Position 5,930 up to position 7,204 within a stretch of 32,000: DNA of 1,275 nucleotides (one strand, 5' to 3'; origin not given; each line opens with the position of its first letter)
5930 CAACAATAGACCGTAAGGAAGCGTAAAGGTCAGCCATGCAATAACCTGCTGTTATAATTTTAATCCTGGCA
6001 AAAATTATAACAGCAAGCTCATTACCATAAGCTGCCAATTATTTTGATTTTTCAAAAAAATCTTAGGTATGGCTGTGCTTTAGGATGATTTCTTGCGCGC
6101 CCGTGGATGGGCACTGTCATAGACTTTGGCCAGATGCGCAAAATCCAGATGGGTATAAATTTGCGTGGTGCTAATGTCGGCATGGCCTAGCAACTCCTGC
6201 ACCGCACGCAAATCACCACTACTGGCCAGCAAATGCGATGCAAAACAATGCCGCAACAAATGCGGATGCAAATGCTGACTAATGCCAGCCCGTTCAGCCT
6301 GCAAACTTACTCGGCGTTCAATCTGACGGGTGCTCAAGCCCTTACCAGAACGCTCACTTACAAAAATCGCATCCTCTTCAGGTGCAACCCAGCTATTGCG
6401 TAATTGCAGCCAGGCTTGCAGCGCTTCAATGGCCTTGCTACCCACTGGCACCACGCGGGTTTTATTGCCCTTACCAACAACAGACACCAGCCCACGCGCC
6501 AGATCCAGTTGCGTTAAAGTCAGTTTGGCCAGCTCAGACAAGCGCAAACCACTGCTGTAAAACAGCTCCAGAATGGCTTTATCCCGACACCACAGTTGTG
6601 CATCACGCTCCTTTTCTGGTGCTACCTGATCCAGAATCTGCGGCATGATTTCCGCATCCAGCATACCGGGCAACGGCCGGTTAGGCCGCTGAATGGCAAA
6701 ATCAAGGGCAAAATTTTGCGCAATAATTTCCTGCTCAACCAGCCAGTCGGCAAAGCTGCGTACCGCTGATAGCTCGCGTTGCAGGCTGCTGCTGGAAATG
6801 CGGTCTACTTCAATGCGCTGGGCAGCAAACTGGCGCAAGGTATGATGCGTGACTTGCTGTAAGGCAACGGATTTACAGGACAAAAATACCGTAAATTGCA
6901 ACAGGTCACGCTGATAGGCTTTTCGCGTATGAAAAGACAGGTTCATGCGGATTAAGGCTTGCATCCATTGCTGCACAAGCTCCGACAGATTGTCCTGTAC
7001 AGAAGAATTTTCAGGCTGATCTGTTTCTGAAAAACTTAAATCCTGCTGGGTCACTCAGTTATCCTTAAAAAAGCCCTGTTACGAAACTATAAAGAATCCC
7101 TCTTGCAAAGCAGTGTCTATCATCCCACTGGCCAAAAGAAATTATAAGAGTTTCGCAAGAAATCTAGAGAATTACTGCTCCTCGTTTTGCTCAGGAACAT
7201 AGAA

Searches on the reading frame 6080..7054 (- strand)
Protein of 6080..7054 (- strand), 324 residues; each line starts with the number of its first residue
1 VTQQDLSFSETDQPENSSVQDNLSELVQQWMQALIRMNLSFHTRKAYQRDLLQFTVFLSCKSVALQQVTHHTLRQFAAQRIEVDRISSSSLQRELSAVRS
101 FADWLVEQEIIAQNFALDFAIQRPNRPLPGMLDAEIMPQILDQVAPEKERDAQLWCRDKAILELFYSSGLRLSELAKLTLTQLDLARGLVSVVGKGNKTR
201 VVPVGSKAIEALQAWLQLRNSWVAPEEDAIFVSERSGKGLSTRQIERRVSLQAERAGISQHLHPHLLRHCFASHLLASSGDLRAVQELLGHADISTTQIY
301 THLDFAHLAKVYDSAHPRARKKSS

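Call 3: search_protein_families(library=pfam, proteins=[window:6080-7054:-], max_evalue=1)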
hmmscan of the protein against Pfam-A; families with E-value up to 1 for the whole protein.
window:6080-7054:- (324 aa): 4 families
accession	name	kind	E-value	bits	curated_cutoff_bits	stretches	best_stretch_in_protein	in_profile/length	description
PF00589.27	Phage_integrase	-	6.2e-45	153.5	27.1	1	134-306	5-171/172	Phage integrase family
PF02899.23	Phage_int_SAM_1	-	2.6e-14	53.7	22.3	1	27-108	1-82/83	Phage integrase, N-terminal SAM-like domain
PF13495.12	Phage_int_SAM_4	-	2.1e-06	28.5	27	1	26-110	1-83/85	Phage integrase, N-terminal SAM-like domain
PF13102.12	Phage_int_SAM_5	-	0.092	13.6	22.3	1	23-115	2-92/98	Phage integrase SAM-like domain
